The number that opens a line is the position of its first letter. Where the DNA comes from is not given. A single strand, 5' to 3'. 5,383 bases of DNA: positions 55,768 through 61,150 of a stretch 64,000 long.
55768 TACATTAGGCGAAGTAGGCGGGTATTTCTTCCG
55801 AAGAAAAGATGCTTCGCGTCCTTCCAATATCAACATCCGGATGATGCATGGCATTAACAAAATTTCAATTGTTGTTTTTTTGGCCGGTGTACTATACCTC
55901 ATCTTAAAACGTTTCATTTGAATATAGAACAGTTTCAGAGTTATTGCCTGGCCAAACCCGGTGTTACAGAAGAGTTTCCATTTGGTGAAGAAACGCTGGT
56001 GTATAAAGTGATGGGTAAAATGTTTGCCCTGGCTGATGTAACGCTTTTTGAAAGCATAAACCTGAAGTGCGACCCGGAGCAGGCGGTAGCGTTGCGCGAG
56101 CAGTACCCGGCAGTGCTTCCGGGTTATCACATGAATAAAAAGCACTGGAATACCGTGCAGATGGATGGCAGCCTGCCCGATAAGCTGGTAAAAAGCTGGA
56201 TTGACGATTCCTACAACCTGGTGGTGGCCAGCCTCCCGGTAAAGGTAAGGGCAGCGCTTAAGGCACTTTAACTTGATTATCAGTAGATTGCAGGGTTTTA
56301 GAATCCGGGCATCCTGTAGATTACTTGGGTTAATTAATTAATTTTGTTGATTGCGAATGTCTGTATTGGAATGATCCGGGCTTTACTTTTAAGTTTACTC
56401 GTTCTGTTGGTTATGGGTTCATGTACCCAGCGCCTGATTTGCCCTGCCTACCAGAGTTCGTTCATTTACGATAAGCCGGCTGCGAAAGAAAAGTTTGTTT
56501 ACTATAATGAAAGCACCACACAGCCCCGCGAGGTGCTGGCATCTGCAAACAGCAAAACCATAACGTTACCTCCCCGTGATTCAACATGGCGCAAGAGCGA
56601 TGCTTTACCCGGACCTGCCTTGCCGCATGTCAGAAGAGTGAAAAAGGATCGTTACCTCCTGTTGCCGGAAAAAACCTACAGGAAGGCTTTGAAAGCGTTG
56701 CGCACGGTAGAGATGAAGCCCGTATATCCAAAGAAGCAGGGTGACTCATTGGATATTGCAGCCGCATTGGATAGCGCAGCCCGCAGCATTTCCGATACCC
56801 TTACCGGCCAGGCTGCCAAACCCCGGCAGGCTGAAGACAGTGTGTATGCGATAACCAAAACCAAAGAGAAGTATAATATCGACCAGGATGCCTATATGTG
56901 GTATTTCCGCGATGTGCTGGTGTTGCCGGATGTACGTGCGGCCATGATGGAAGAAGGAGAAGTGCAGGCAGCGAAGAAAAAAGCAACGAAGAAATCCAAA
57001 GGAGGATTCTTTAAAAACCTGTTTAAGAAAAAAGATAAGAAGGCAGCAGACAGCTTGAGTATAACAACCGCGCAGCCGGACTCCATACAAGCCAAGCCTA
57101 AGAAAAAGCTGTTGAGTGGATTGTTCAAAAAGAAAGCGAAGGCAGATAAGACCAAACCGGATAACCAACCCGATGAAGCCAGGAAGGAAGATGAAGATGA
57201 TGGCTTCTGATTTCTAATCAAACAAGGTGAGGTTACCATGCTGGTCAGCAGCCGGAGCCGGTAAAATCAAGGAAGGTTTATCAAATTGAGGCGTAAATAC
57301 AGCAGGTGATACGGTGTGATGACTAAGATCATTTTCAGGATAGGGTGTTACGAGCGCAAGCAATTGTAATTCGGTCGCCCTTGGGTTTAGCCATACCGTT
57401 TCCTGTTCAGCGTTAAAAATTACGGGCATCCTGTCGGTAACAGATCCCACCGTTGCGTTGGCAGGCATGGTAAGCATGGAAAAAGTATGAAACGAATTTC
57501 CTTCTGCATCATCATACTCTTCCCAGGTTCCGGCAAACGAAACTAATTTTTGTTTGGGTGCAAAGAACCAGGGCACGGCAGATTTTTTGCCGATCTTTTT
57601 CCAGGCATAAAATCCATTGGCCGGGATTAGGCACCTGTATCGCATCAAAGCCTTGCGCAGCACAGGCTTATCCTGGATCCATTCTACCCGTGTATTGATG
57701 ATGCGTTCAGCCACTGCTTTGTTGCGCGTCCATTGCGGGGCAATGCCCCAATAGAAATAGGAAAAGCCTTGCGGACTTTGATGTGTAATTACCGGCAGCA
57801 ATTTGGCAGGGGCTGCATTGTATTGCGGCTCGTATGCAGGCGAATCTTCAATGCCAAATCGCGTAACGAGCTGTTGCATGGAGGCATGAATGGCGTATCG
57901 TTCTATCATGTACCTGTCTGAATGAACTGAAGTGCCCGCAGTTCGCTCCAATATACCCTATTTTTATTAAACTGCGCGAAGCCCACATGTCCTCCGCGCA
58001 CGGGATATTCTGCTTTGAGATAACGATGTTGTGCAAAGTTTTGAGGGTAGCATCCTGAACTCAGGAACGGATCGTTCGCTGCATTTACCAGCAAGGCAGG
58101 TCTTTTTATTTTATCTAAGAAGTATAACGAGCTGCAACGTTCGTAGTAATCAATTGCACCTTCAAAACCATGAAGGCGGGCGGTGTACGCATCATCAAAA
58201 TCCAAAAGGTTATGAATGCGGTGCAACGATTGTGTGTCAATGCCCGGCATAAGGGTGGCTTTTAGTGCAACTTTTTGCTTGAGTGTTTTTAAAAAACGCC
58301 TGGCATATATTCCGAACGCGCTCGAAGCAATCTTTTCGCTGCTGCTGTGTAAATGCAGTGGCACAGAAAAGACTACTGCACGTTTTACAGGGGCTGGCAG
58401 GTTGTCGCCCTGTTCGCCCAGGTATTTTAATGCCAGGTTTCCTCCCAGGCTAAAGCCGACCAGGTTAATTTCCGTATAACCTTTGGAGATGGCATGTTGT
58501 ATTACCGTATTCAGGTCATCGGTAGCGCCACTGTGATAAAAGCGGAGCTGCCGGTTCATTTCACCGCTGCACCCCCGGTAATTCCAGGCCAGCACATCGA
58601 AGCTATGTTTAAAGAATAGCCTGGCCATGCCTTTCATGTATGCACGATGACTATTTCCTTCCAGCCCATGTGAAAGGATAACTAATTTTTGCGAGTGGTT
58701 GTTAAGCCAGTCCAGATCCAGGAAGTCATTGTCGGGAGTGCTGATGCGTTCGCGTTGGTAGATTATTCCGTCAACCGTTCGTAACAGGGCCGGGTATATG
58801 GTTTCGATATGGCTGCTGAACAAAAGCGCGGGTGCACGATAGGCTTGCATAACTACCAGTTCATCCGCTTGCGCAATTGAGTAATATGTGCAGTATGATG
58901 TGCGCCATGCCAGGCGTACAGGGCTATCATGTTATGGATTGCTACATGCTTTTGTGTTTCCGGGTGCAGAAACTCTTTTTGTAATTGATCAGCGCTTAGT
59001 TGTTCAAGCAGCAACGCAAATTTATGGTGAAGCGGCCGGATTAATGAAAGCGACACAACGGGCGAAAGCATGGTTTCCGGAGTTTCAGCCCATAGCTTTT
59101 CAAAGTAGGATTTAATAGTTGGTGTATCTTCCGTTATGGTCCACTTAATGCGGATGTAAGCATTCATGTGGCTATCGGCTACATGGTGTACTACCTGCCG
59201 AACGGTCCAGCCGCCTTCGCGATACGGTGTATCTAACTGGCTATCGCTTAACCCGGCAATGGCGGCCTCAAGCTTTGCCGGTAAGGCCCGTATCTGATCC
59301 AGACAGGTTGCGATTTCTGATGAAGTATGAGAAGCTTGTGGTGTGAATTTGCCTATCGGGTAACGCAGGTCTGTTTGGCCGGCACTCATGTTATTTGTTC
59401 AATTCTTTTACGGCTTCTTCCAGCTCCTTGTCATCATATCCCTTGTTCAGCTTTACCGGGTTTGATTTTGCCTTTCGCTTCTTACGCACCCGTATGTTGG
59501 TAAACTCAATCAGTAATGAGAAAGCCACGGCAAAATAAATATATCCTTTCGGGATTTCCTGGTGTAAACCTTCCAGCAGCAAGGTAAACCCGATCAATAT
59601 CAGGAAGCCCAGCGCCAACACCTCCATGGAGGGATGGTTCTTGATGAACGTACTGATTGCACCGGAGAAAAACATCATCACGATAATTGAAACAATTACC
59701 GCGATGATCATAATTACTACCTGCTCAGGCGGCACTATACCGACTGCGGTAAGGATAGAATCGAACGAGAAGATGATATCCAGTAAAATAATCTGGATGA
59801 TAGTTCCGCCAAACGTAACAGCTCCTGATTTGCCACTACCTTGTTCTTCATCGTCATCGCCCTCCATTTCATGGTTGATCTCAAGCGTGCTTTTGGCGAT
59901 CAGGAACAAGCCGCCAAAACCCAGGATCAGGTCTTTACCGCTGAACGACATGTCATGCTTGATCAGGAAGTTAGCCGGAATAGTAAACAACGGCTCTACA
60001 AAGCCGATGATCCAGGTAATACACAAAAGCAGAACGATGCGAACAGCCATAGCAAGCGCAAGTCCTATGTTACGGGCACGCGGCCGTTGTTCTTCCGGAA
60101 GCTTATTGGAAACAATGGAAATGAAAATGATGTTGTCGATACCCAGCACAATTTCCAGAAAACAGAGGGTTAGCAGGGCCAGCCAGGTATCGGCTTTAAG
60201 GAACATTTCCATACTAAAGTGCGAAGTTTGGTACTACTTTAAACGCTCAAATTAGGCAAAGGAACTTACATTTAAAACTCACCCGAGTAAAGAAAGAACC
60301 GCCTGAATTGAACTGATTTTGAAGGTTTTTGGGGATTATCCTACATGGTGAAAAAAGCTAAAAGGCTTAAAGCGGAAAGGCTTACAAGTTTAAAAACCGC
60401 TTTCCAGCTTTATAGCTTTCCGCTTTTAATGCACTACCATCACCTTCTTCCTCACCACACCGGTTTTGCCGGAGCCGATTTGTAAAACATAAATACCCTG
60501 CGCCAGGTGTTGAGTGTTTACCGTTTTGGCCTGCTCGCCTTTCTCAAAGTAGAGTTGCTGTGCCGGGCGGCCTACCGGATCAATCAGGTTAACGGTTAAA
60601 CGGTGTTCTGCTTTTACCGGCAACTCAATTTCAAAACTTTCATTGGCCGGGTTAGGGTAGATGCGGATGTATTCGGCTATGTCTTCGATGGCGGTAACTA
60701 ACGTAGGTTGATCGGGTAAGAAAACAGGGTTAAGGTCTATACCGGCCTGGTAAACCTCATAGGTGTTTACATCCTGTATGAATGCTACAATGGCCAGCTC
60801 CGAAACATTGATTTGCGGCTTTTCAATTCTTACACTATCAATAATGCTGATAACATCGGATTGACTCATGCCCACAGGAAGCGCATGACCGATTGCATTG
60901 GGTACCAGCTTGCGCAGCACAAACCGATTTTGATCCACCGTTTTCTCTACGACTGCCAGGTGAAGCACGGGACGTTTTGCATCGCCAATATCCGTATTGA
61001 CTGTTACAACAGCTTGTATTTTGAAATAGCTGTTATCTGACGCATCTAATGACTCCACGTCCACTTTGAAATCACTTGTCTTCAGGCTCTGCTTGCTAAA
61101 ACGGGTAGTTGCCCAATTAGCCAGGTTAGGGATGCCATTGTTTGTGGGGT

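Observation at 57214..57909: SRAP/HMCES homolog with the whole catalytic triad replaced: a possible non-crosslinking abasic-site or ssDNA sensor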

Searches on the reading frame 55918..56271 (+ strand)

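Call 3: search_protein_families(library=pfam, proteins=[window:55918-56271:+], max_evalue=0.01)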
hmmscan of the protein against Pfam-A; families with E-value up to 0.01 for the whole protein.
window:55918-56271:+ (117 aa): 1 family
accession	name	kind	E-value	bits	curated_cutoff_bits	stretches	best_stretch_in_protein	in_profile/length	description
PF04237.18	YjbR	-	9.5e-35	119.6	30.1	1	11-101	1-88/88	YjbR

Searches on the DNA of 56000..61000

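Call 62: search_rna_families(source=window, start=56000, end=61000, threshold=evalue, max_evalue=1, show_alignments=1)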
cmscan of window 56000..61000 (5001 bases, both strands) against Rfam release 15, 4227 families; matches with E-value up to 1: 0.
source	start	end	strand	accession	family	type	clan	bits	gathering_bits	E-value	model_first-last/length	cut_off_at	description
